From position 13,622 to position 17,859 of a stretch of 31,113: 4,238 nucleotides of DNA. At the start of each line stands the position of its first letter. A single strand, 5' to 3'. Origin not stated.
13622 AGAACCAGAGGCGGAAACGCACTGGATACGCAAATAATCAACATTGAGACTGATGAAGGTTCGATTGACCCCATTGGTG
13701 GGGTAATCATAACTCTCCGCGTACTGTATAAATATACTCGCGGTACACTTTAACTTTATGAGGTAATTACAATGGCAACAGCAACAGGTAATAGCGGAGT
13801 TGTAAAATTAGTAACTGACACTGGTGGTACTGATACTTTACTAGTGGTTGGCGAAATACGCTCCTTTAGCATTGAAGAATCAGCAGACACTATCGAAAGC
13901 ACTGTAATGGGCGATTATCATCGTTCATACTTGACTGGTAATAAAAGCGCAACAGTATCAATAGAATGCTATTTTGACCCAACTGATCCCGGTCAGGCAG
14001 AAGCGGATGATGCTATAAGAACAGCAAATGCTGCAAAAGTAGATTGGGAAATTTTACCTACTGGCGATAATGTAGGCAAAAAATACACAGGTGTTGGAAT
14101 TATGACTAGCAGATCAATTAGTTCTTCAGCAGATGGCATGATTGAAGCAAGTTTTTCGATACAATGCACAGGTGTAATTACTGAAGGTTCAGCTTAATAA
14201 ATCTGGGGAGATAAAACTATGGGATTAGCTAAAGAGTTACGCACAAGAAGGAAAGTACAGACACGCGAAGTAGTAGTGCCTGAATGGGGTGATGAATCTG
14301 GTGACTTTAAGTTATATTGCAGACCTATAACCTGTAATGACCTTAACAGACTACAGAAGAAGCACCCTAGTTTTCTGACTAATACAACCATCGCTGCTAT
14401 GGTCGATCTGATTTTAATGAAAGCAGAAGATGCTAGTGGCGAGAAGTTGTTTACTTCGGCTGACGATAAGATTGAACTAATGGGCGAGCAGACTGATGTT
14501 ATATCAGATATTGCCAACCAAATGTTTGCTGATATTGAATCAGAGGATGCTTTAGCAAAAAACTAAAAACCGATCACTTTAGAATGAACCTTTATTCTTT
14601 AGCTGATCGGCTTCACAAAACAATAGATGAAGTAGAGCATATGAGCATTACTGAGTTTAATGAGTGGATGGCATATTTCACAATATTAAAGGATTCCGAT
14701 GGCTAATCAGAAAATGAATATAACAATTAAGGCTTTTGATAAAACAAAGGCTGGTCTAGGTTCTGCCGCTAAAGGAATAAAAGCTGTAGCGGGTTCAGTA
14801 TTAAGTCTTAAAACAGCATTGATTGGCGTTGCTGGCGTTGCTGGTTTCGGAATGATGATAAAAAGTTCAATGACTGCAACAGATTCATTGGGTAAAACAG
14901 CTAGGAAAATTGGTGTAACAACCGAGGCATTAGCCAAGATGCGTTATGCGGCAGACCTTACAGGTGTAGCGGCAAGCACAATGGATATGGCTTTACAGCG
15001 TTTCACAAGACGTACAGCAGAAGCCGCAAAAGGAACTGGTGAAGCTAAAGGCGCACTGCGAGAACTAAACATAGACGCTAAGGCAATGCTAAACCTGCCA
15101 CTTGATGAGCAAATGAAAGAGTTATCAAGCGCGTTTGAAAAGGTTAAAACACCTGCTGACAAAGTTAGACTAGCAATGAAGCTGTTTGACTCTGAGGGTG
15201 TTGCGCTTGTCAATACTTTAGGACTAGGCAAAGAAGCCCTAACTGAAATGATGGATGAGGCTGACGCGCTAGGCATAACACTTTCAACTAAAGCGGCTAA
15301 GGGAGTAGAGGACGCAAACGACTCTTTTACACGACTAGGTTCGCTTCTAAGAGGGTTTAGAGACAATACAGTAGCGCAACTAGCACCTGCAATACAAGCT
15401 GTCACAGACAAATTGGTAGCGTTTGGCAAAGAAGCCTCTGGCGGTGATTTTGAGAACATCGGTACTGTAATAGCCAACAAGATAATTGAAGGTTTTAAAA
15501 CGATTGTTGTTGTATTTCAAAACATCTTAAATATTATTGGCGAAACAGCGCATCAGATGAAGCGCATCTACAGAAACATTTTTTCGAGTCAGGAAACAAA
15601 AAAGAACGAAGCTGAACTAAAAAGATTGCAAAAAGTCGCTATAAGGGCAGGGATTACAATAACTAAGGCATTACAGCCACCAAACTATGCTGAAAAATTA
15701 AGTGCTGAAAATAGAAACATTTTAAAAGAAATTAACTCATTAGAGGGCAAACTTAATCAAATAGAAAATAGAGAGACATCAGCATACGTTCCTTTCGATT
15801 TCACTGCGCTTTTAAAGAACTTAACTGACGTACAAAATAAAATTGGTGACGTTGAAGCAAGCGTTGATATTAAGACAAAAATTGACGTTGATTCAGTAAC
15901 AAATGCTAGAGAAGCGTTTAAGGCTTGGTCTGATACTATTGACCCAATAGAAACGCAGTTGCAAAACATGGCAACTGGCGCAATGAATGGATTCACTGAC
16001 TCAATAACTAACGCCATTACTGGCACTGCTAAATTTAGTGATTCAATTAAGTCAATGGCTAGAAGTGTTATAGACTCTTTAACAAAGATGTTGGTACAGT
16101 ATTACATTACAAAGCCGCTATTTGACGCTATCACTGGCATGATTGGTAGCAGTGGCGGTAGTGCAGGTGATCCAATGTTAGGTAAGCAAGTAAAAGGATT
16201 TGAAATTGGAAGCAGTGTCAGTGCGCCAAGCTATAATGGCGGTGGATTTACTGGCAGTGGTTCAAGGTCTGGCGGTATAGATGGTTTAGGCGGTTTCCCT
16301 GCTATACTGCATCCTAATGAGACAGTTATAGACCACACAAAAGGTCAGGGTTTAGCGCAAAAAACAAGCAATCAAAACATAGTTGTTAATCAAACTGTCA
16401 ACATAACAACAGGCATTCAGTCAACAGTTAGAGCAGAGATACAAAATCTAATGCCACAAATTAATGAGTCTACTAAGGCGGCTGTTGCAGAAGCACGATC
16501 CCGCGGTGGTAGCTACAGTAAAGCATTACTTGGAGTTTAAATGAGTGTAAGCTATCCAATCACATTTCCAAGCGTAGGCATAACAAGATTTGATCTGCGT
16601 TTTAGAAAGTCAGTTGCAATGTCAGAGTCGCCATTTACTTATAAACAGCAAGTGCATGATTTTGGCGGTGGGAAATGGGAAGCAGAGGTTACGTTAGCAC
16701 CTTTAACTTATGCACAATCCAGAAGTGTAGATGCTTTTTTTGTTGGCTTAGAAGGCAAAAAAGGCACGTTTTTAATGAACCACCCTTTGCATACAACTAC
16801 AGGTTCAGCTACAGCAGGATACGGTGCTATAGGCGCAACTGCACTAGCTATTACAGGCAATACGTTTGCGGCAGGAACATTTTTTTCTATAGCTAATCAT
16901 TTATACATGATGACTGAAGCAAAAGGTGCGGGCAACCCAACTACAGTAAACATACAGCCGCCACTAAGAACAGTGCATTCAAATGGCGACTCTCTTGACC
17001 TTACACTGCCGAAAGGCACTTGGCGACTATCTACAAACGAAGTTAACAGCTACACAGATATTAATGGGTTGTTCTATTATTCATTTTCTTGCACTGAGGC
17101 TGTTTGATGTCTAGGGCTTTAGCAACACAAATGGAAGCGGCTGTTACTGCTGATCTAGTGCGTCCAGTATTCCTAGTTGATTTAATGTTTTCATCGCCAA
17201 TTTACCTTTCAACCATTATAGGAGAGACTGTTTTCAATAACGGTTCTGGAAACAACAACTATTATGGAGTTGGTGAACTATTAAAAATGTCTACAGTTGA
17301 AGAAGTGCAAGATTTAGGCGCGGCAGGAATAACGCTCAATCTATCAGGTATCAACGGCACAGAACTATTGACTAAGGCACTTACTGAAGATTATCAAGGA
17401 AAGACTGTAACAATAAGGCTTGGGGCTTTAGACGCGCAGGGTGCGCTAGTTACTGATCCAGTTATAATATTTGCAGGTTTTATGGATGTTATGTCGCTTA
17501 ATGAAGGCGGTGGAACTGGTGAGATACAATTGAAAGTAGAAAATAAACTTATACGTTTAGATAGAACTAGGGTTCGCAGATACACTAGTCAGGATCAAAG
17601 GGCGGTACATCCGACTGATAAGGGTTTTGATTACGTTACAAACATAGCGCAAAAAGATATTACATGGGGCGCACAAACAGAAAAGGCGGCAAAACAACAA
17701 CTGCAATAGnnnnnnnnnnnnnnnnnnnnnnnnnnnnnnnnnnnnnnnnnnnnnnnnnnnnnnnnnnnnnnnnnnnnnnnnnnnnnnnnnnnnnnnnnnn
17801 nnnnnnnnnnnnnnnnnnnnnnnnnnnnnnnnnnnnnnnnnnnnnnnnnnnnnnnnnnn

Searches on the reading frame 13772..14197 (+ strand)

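Call 32: search_protein_families(library=phrogs, proteins=[window:13772-14197:+], max_evalue=0.00001)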
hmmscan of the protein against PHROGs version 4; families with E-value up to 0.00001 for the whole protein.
window:13772-14197:+ (141 aa): 4 families
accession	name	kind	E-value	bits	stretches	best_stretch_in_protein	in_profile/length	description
phrog_1407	-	tail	8.6e-18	65.8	1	1-140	23-165/258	major tail protein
phrog_10528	-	tail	7.7e-16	59.4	1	3-139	4-140/142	major tail protein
phrog_158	-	tail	6.5e-08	33.4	1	16-137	34-157/376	major tail protein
phrog_238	-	tail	1.1e-07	32.5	1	28-141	32-145/186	major tail protein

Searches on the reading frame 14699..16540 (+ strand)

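Call 32: search_protein_families(library=phrogs, proteins=[window:14699-16540:+], max_evalue=0.00001)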
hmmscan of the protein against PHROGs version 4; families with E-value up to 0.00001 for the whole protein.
window:14699-16540:+ (613 aa): 11 families
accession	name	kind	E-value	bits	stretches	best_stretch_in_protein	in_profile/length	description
phrog_9483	-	tail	1.8e-60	206.3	1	10-250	19-260/657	tail length tape measure protein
phrog_8462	-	tail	2.7e-42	146.3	1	27-259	42-258/672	tail length tape measure protein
phrog_13338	-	unknown function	9.3e-34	117.8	1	1-281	1-287/903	-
phrog_2854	-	tail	8.2e-26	91.9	1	23-378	41-384/855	tail length tape measure protein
phrog_8125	-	tail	1.1e-25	91.7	1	4-284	59-318/578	tail length tape measure protein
phrog_3981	-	tail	4.2e-14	53.6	1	6-550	22-498/584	tail length tape measure protein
phrog_2276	-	tail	9.1e-13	48.8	1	14-289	53-324/673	tail length tape measure protein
phrog_1716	-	tail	2.7e-10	40.4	1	403-521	710-812/943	tail length tape measure protein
phrog_9570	-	tail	4.3e-09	36.8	1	9-239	52-280/689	tail length tape measure protein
phrog_22443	-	unknown function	1e-06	28.2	0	1-215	1-227/1064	-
phrog_10574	-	tail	6.1e-06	26.3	0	21-360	36-334/640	tail length tape measure protein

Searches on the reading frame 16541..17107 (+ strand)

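Call 32: search_protein_families(library=phrogs, proteins=[window:16541-17107:+], max_evalue=0.00001)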
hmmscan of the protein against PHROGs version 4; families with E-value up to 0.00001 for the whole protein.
window:16541-17107:+ (188 aa): 1 family
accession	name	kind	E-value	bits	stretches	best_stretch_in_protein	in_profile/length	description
phrog_1302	-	tail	1.3e-23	84.5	1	22-187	19-199/201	distal tail protein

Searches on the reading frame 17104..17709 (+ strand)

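Call 32: search_protein_families(library=phrogs, proteins=[window:17104-17709:+], max_evalue=0.00001)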
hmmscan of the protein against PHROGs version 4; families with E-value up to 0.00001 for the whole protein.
window:17104-17709:+ (201 aa): 1 family
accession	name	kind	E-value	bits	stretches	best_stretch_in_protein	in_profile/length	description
phrog_2048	-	tail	4e-45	155.5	1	1-196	173-366/390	tail protein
